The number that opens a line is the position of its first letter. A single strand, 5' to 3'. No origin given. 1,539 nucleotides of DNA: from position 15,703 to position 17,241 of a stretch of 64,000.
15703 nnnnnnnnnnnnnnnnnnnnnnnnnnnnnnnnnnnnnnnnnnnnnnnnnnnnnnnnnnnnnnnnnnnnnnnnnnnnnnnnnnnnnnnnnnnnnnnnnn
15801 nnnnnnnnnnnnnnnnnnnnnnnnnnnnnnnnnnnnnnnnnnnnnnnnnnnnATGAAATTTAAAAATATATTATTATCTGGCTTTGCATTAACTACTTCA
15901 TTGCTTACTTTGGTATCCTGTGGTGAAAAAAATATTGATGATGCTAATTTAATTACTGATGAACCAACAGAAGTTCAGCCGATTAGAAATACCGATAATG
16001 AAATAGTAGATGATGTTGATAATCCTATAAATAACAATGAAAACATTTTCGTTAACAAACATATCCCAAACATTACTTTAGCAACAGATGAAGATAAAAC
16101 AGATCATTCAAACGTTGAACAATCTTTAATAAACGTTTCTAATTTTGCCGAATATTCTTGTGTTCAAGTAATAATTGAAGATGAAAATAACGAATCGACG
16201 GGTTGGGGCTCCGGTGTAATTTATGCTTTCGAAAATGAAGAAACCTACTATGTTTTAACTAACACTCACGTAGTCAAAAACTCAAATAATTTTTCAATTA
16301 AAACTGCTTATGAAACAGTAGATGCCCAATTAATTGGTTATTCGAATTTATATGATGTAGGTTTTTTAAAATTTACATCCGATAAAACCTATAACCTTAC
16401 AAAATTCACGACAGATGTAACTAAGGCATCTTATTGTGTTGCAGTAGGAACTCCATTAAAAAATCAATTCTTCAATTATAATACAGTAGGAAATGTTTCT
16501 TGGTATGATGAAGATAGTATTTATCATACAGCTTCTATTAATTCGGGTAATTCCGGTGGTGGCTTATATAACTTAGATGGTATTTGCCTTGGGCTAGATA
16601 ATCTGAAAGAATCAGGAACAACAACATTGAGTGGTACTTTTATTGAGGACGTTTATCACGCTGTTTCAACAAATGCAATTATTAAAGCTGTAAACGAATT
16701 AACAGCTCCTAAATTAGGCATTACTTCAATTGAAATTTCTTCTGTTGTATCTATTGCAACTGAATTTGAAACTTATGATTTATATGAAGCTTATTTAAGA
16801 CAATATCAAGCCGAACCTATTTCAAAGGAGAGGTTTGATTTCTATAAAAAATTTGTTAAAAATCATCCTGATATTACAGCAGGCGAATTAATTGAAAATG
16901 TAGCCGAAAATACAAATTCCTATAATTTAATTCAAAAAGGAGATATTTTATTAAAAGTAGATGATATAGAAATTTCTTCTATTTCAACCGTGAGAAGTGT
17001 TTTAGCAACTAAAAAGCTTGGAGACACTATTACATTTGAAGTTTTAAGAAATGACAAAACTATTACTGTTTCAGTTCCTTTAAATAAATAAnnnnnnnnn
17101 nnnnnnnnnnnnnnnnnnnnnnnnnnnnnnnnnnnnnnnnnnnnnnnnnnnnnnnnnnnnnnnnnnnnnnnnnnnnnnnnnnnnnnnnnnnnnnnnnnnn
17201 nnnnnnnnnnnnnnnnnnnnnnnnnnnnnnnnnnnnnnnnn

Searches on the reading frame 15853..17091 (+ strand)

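Call 15: search_protein_families(library=phrogs, proteins=[window:15853-17091:+], max_evalue=0.00001)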
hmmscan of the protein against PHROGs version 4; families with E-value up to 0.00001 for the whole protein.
window:15853-17091:+ (412 aa): 1 family
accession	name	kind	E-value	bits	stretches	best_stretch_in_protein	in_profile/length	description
phrog_11383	-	unknown function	1.3e-24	88.5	2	87-284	146-356/462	-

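Call 23: search_protein_families(library=pfam, proteins=[window:15853-17091:+], max_evalue=0.001)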
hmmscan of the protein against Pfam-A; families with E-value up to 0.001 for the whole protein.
window:15853-17091:+ (412 aa): 3 families
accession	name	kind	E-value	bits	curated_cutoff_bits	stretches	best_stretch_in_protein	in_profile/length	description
PF13365.12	Trypsin_2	-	2.4e-15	58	27.6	1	119-248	1-144/144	Trypsin-like peptidase domain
PF13180.12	PDZ_2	-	2.6e-11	44.1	27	1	344-410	13-80/80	PDZ domain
PF00595.29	PDZ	-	0.00034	21.4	23.2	1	358-397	40-80/81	PDZ domain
